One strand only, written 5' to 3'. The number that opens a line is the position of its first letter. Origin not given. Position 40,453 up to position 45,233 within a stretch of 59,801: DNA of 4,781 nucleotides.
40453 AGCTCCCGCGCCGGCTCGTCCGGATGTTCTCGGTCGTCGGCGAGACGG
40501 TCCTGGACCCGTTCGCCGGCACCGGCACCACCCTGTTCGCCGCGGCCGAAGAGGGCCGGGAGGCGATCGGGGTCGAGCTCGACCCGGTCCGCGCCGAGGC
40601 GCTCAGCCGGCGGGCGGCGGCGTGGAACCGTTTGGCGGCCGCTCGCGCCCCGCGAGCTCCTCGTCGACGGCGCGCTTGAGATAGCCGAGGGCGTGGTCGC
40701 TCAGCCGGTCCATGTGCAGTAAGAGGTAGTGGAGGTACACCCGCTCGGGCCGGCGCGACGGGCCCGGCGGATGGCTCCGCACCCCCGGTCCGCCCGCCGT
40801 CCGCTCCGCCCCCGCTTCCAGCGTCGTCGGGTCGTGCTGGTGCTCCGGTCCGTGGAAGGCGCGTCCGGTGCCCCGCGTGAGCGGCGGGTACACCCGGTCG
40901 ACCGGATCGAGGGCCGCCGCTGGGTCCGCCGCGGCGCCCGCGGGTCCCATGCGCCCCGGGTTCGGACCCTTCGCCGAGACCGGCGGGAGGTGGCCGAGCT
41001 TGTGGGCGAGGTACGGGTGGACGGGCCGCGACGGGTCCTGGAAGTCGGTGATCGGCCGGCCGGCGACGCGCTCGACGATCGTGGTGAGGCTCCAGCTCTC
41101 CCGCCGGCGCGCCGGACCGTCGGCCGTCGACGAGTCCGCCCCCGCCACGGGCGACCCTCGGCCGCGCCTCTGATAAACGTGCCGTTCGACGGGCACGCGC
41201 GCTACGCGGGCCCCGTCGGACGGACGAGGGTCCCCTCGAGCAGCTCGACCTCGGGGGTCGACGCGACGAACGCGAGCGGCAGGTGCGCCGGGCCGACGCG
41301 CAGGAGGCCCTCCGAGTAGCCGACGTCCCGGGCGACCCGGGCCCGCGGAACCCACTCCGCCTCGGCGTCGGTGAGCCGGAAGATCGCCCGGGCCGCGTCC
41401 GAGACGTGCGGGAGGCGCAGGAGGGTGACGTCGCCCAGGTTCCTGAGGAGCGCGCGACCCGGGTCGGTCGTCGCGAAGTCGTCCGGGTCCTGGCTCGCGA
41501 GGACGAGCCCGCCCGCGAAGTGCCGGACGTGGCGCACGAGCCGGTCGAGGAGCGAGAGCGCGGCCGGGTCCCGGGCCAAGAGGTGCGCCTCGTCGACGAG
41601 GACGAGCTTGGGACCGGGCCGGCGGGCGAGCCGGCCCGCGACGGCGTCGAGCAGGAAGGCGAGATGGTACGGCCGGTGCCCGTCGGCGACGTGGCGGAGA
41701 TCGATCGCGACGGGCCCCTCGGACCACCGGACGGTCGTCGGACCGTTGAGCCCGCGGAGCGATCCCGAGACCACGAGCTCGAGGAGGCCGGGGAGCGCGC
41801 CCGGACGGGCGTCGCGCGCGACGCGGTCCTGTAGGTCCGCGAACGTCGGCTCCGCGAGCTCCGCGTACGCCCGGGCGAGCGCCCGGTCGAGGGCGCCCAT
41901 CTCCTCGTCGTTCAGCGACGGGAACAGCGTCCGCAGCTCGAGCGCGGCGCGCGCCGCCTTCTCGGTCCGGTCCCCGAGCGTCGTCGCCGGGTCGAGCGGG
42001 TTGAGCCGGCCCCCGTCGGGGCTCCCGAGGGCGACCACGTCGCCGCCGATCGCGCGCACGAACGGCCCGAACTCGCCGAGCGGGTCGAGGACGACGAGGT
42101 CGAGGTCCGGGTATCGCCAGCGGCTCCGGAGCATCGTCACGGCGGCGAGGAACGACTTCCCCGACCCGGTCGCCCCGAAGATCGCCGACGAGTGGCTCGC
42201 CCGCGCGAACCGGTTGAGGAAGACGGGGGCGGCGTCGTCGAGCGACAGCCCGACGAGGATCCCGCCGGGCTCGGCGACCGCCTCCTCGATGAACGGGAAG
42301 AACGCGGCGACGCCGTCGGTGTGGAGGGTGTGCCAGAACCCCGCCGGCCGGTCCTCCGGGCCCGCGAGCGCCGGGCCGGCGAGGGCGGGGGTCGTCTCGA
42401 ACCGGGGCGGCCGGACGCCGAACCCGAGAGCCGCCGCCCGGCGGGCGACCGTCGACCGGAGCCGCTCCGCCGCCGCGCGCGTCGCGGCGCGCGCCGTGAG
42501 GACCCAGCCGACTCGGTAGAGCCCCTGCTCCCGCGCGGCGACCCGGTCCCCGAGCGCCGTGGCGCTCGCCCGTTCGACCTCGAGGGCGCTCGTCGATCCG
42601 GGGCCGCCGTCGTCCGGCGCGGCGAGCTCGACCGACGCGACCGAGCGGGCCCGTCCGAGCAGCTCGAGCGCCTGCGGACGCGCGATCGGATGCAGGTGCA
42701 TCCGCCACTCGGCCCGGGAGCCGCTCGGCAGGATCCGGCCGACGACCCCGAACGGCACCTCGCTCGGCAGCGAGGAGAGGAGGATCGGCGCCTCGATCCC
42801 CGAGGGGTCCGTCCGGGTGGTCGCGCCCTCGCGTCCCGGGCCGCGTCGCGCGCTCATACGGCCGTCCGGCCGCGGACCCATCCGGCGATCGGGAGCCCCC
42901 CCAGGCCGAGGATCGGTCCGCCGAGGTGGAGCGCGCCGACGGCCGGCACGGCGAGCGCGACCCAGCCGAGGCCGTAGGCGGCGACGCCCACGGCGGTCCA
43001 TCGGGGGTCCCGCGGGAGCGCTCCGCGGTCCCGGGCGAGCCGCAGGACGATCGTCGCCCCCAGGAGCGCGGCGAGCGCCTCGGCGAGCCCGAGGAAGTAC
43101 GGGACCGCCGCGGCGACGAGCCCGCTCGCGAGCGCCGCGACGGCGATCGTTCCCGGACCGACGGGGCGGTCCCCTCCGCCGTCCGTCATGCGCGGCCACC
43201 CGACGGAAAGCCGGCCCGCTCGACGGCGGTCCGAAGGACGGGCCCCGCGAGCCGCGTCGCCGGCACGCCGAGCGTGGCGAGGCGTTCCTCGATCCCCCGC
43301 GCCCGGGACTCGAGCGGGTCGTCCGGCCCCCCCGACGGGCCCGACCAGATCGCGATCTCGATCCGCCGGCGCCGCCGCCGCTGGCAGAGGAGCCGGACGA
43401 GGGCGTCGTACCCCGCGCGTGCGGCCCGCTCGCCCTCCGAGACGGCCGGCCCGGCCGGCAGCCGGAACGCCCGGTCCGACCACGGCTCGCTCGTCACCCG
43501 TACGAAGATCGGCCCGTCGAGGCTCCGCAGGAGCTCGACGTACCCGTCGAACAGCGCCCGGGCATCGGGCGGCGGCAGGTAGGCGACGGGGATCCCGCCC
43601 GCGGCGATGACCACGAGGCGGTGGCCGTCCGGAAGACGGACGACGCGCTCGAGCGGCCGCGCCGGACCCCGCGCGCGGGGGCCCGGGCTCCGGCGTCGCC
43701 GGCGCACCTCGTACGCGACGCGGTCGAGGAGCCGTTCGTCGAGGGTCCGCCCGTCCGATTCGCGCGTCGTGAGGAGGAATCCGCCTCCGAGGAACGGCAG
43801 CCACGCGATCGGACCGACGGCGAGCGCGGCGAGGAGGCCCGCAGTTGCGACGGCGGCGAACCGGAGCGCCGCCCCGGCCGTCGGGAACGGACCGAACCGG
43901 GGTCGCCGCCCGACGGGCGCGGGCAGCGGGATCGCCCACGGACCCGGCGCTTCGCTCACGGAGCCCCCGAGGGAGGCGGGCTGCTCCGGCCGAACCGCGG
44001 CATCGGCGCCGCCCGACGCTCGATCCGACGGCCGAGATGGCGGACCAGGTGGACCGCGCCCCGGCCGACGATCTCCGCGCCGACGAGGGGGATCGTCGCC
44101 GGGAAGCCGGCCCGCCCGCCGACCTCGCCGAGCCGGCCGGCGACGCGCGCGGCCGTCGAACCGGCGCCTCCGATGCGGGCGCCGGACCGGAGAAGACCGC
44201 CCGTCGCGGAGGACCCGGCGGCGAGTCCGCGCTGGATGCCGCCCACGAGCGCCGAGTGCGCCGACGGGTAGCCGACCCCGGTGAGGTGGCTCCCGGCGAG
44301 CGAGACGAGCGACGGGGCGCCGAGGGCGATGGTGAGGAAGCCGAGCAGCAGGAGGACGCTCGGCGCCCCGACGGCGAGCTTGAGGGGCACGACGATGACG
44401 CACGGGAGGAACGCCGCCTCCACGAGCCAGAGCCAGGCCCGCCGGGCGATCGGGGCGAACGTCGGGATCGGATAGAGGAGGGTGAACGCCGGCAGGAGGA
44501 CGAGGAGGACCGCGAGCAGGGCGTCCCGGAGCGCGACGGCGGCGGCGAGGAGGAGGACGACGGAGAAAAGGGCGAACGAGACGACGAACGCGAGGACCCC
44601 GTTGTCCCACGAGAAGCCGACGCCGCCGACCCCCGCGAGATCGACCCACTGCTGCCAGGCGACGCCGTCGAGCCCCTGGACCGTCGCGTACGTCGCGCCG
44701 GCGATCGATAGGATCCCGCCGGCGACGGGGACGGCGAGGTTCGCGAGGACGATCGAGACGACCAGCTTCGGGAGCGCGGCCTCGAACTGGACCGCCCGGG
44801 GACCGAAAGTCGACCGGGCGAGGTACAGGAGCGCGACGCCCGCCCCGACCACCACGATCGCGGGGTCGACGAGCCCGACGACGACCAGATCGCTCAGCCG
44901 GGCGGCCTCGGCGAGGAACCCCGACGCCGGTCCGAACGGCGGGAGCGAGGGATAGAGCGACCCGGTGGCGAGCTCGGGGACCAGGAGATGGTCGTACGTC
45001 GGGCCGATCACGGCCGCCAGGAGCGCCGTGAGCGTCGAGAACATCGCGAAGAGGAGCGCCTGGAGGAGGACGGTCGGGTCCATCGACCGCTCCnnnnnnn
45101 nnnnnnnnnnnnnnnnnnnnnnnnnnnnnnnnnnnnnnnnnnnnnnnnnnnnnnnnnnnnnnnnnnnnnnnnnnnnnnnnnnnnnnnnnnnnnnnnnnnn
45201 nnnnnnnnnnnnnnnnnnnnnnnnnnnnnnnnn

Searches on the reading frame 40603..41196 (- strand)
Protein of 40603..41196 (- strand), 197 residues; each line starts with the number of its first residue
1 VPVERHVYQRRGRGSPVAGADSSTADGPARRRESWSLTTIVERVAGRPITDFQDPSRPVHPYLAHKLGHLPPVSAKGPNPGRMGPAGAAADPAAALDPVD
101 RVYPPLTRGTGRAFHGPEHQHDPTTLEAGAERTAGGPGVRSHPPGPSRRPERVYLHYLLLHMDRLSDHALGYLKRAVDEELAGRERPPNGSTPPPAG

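Call 9: search_protein_families(library=pfam, proteins=[window:40603-41196:-], max_evalue=1)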
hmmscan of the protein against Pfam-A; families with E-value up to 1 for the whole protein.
window:40603-41196:- (197 aa): 0 families

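Call 10: search_protein_families(library=ncbifam, proteins=[window:40603-41196:-], max_evalue=1)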
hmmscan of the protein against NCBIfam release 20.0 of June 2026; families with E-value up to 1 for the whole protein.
window:40603-41196:- (197 aa): 0 families

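Call 21: search_protein_families(library=phrogs, proteins=[window:40603-41196:-], max_evalue=0.1)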
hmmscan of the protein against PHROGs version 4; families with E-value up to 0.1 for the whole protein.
window:40603-41196:- (197 aa): 0 families

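Call 82: search_protein_families(library=pfam, proteins=[window:40606-41196:-], max_evalue=0.1)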
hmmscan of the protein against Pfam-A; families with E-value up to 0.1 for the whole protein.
window:40606-41196:- (197 aa): 0 families

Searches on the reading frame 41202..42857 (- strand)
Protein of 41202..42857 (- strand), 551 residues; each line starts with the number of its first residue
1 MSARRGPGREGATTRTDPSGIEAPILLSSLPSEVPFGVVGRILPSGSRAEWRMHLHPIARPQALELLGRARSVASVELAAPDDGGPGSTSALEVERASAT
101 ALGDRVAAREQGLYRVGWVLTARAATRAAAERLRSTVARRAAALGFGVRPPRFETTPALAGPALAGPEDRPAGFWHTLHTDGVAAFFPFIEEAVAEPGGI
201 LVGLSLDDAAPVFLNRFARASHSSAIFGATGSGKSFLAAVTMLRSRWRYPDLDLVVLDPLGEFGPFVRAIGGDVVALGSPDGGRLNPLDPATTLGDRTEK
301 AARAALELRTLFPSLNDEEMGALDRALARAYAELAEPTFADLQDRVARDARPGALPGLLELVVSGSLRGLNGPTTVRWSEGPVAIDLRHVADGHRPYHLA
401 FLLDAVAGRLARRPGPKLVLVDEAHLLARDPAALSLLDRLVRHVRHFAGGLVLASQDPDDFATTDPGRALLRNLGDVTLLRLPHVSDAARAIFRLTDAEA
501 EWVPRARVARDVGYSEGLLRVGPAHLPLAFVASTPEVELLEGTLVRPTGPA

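Call 9: search_protein_families(library=pfam, proteins=[window:41202-42857:-], max_evalue=1)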
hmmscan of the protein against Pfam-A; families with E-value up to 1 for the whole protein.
window:41202-42857:- (551 aa): 3 families
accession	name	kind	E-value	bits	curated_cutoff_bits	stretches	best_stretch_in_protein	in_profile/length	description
PF01935.23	DUF87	-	2.1e-08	35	23.2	1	208-275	10-76/220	Helicase HerA, central domain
PF12846.13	AAA_10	-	1.3e-05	24.9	27.5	2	220-270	21-68/362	AAA-like domain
PF13401.12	AAA_22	-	0.00098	19.9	27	1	398-450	67-117/130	AAA domain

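Call 10: search_protein_families(library=ncbifam, proteins=[window:41202-42857:-], max_evalue=1)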
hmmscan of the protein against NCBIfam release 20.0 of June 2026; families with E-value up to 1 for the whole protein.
window:41202-42857:- (551 aa): 13 families
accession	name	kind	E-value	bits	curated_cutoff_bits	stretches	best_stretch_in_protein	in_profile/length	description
NF045971.1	conju_CD1110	equivalog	2.7e-33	115.3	325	1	90-528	286-734/752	VirB4-like conjugal transfer ATPase, CD1110 family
NF045975.1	VirB4_plasma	equivalog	1.2e-26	92.7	590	2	55-334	349-636/894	Mbov_0397 family ICE element conjugal transfer ATPase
TIGR00929.1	VirB4_CagE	subfamily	2.2e-19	69.2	643.1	1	197-505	409-726/792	VirB4 family type IV secretion/conjugal transfer ATPase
TIGR02746.1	TraC-F-type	equivalog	3.1e-11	41.9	567.05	1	176-521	384-750/800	type IV secretion system protein TraC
NF053655.1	CedD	equivalog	1.9e-05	23.6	600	2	225-266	225-264/527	DNA-translocating ATPase CedD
NF042943.1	HerA_antiphage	equivalog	9.8e-05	21.1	800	2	384-464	398-489/566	anti-phage-associated helicase HerA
NF010404.0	PRK13830.1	subfamily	0.00082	17.2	810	1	222-286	457-520/818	conjugal transfer protein TrbE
NF040819.1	helicase_HerA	equivalog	0.0013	17.3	970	1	415-460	402-450/561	DNA double-strand break repair helicase HerA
NF010447.0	PRK13873.1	equivalog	0.0017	16.3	1020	1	224-465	444-687/815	conjugal transfer protein TrbE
NF038214.1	IS21_help_AAA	equivalog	0.057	13.1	200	0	216-239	85-108/232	IS21-like element helper ATPase IstB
NF041017.1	DNA_import_CedB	equivalog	0.12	10.9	700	1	198-239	252-294/590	DNA import protein CedB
NF040937.1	HerA_Thermprot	equivalog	0.15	10.4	800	0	201-241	121-160/487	DNA double-strand break repair helicase HerA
NF045973.1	conju_CD1115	equivalog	0.25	10.2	250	1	224-262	27-62/442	VirD4-like conjugal transfer protein, CD1115 family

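Call 21: search_protein_families(library=phrogs, proteins=[window:41202-42857:-], max_evalue=0.1)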
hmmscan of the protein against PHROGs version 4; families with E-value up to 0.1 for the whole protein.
window:41202-42857:- (551 aa): 2 families
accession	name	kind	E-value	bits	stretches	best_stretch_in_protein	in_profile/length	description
phrog_7035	-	unknown function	1.3e-11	44.6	2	384-463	452-544/969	-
phrog_2666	-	head and packaging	2.3e-05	24.2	1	214-244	314-344/555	terminase large subunit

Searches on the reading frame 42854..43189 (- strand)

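Call 9: search_protein_families(library=pfam, proteins=[window:42854-43189:-], max_evalue=1)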
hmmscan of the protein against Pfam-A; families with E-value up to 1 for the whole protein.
window:42854-43189:- (111 aa): 1 family
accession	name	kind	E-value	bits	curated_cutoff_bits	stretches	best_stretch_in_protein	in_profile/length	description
PF01694.28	Rhomboid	-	0.062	13.9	22.6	1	17-96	53-134/143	Rhomboid domain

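Call 10: search_protein_families(library=ncbifam, proteins=[window:42854-43189:-], max_evalue=1)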
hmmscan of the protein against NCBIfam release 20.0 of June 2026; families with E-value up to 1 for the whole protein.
window:42854-43189:- (111 aa): 0 families

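Call 21: search_protein_families(library=phrogs, proteins=[window:42854-43189:-], max_evalue=0.1)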
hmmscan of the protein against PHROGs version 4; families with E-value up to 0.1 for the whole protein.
window:42854-43189:- (111 aa): 0 families

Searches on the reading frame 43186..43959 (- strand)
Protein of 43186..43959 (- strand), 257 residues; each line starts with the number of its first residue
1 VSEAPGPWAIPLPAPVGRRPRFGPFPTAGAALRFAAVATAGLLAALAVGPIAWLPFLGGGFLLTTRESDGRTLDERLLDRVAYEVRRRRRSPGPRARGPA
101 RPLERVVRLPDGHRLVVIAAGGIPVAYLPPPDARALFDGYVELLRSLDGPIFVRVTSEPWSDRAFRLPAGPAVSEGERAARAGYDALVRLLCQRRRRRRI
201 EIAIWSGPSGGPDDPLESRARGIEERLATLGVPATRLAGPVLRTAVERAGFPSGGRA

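Call 9: search_protein_families(library=pfam, proteins=[window:43186-43959:-], max_evalue=1)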
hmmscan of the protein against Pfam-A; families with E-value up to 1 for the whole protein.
window:43186-43959:- (257 aa): 0 families

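Call 10: search_protein_families(library=ncbifam, proteins=[window:43186-43959:-], max_evalue=1)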
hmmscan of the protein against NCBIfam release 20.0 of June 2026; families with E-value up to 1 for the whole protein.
window:43186-43959:- (257 aa): 2 families
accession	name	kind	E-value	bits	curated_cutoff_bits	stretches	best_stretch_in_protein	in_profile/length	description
NF042935.1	SCO6880_fam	subfamily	0.0005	19.1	60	1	32-91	24-85/477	SCO6880 family protein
NF047378.1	photo_II_Psb35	equivalog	0.037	13.6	40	1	33-53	3-23/46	photosystem II assembly protein Psb35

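Call 21: search_protein_families(library=phrogs, proteins=[window:43186-43959:-], max_evalue=0.1)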
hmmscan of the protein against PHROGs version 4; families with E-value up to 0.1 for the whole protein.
window:43186-43959:- (257 aa): 0 families

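Call 69: search_protein_families(library=pfam, alignment_id=A5, max_evalue=0.1)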
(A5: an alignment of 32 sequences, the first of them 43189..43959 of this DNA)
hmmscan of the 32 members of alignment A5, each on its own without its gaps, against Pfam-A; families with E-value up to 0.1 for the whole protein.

A. member 1, window:43189-43959:- (257 aa): 0 families

B. families by the number of members that match (of 32 scanned): 4 families
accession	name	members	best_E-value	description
PF12666.12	PrgI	4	0.0099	PrgI family protein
PF17853.6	GGDEF_2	1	0.021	GGDEF-like domain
PF22247.2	Diox-like_N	1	0.033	Catechol 2,3-dioxygenase-like N-terminal domain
PF11130.14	TraC_F_IV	1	0.049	TraC protein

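Call 70: search_solved_structures(query=A5, max_evalue=10, show_alignments=2)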
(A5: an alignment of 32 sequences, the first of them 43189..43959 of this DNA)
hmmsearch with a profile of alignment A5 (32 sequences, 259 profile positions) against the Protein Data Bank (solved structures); distinct sequences matched with E-value up to 10: 1.
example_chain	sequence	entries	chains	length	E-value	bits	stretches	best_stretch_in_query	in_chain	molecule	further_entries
1u3e_M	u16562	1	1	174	1.7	11.2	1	70-129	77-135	HNH homing endonuclease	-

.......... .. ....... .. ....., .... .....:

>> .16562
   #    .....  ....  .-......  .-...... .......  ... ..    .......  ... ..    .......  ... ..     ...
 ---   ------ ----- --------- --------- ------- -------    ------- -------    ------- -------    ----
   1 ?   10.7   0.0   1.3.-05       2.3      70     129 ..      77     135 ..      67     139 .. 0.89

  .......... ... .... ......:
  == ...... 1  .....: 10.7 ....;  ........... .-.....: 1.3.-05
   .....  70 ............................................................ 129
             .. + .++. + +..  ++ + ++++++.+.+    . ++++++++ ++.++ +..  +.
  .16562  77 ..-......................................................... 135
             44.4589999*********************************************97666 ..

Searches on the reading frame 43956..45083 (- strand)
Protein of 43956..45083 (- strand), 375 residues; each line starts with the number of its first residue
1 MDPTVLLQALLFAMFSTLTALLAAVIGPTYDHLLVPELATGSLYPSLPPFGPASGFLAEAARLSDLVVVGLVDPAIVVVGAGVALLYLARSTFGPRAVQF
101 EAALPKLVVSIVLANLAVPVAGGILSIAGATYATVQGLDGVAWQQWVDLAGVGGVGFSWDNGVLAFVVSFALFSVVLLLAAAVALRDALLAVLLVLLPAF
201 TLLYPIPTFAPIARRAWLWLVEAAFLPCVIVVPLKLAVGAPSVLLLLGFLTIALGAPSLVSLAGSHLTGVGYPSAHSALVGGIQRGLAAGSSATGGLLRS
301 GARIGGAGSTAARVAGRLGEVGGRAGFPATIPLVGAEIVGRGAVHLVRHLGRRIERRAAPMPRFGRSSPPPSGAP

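Call 9: search_protein_families(library=pfam, proteins=[window:43956-45083:-], max_evalue=1)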
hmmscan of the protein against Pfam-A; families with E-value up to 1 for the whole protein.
window:43956-45083:- (375 aa): 0 families

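Call 10: search_protein_families(library=ncbifam, proteins=[window:43956-45083:-], max_evalue=1)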
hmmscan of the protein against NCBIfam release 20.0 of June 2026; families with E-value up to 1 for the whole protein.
window:43956-45083:- (375 aa): 0 families

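Call 21: search_protein_families(library=phrogs, proteins=[window:43956-45083:-], max_evalue=0.1)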
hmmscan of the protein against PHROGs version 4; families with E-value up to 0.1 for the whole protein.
window:43956-45083:- (375 aa): 0 families

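Call 57: find_homologous_proteins(query=window:43959-45083:-, max_evalue=0.001)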
Query window:43959-45083:- (375 aa): 218 proteins with E <= 0.001 among 8000 candidates; the best 120 are listed.
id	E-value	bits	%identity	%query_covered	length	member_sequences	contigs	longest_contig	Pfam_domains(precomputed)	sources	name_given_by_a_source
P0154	1.2e-224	764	100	100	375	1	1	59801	-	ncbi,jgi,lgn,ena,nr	ncbi:MAG TPA: hypothetical protein VMH78_02825 [Thermoplasmata archaeon]|nr:hypothetical protein [Th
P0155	5.7e-127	442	60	100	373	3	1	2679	-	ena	-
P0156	1.5e-126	441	60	100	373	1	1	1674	-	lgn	-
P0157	7.8e-123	429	62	95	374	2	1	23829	-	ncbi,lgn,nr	ncbi:MAG TPA: hypothetical protein VFG07_10670 [Thermoplasmata archaeon]|nr:hypothetical protein [Th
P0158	6.6e-122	426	60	99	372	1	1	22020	-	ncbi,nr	ncbi:MAG TPA: hypothetical protein VEY07_08205 [Thermoplasmata archaeon]|nr:hypothetical protein [Th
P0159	6.9e-122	426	63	94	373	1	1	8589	-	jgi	jgi:hypothetical protein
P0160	3.1e-120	420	56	98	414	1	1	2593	-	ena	-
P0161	6.1e-118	413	62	94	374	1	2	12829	-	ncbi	-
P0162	8.2e-118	412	59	99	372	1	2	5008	-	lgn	-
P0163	5.2e-116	406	60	94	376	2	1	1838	-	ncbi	-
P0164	8.6e-116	405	59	97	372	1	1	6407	-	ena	-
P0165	3.6e-114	400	57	94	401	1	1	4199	-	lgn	-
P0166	1.3e-113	398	59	92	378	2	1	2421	-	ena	-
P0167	7.0e-113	396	60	97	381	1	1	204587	-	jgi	jgi:hypothetical protein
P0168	9.0e-113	396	56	97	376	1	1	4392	-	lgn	-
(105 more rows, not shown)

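Call 60: search_protein_families(library=pfam, alignment_id=A4, max_evalue=0.1)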
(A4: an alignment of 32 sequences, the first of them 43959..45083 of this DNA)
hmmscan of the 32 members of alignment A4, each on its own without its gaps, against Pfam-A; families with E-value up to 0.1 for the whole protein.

A. member 1, window:43959-45083:- (375 aa): 0 families

B. families by the number of members that match (of 32 scanned): 1 family
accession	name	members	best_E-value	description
PF24202.1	DUF7427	1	0.041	Family of unknown function (DUF7427)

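Call 62: search_solved_structures(query=A4, max_evalue=10, show_alignments=2)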
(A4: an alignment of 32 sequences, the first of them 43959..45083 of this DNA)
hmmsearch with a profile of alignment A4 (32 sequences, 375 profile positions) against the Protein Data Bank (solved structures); distinct sequences matched with E-value up to 10: 1.
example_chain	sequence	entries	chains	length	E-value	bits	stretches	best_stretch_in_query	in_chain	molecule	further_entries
2q6d_A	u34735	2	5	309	1.4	11.1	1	135-186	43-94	Infectious bronchitis virus (IBV) main protease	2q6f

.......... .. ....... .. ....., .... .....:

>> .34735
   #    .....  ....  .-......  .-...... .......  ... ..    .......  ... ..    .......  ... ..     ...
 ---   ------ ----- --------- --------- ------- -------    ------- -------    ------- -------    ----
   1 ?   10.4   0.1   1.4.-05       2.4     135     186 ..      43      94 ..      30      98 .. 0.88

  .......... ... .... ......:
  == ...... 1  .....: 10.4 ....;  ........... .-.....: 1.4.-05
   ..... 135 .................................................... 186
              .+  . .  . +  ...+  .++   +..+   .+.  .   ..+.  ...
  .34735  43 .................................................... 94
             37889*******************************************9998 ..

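Call 67: predict_structure(alignment_id=A4)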
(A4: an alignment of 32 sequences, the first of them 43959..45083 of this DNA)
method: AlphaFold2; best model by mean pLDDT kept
length: 375 residues; sequences in the alignment: 32
mean_pLDDT: 73.0   pTM: 0.57
mean pLDDT of the five models: 73.0, 71.6, 66.5, 65.4, 64.2
residues with pLDDT >= 90: 48; 70-90: 187; 50-70: 115; < 50: 25
segments of 3 or more residues with pLDDT < 50: 29-34, 143-159
pLDDT, mean of each block of 10 residues (from residue 1): 76 71 56 53 79 78 86 85 84 77 88 91 88 72 44 44 68 76 86 93 93 94 87 67 58 57 71 77 69 67 64 74 58 65 78 73 57 57
secondary structure, 60 per line:
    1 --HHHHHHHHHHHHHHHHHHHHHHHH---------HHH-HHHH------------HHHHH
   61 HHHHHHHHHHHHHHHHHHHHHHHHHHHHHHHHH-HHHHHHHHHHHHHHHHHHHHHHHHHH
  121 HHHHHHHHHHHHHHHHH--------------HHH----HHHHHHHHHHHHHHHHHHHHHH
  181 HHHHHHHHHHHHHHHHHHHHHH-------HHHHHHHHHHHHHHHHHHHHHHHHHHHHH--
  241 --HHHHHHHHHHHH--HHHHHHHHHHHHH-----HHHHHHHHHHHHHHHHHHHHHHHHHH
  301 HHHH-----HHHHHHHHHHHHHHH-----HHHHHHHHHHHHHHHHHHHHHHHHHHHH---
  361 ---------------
elements in order: H3-26 H40-43 H56-93 H95-137 H159-202 H210-238 H243-254 H257-269 H275-304 H310-324 H330-357

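Call 71: fold_search(model_id=the predicted structure, library=pdb)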
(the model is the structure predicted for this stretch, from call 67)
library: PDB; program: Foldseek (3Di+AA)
matches with E <= 10: 12; with E <= 0.001: 0
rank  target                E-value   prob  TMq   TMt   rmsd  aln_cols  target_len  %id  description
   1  7o3v_F                3.8e-01  0.72  0.28  0.36   8.7       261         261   21  Stalk complex structure (TrwJ/VirB5-TrwI/VirB6) from the fully-assembled R388 type IV secretion system determined by c (released 2022-06-22)
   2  8rt9_F                1.4e+00  0.21  0.22  0.28  13.8       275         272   17  Stalk complex full-length structure (TrwJ/VirB5-TrwI/VirB6) from the fully-assembled R388 type IV secretion system det (released 2024-06-19)
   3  7o3v_G                3.8e+00  0.18  0.29  0.37   8.8       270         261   17  Stalk complex structure (TrwJ/VirB5-TrwI/VirB6) from the fully-assembled R388 type IV secretion system determined by c (released 2022-06-22)
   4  8rtd_L                3.8e+00  0.08  0.20  0.25  13.6       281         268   18  Stalk-Arches-IMC structure from the fully-assembled R388 type IV secretion system determined by cryo-EM. (released 2024-06-19)
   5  8rtd_H                5.0e+00  0.08  0.20  0.29  14.8       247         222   15  Stalk-Arches-IMC structure from the fully-assembled R388 type IV secretion system determined by cryo-EM. (released 2024-06-19)
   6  8a1g_A                5.3e+00  0.04  0.10  0.15  29.8       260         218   10  Structure of the SNX1-SNX5 complex (released 2023-06-14)
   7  8vp9_A                6.6e+00  0.03  0.12  0.08  25.5       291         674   12  Cryo-EM structure of the cysteine-free ABC transporter PCAT1 bound with ADP and Substrate (released 2024-10-30)
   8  3i9w                  7.3e+00  0.04  0.14  0.17  23.0       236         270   13  Crystal structure of the E. coli histidine kinase sensor TorS sensor domain (released 2009-10-06)
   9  7n6g_3M               7.3e+00  0.02  0.11  0.11  47.7       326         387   15  C1 of central pair (released 2022-05-18)
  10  8glt_0                8.0e+00  0.05  0.12  0.13  16.7       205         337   16  Backbone model of de novo-designed chlorophyll-binding nanocage O32-15 (released 2024-03-27)
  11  6oo7_B                8.7e+00  0.02  0.10  0.07  22.4       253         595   15  Cryo-EM structure of the C2-symmetric TRPV2/RTx complex in nanodiscs (released 2019-05-29)
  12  7rkc_A                9.1e+00  0.02  0.09  0.13  27.9       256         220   16  Computationally designed tunable C2 symmetric tandem repeat homodimer, D_3_633 (released 2022-05-18)
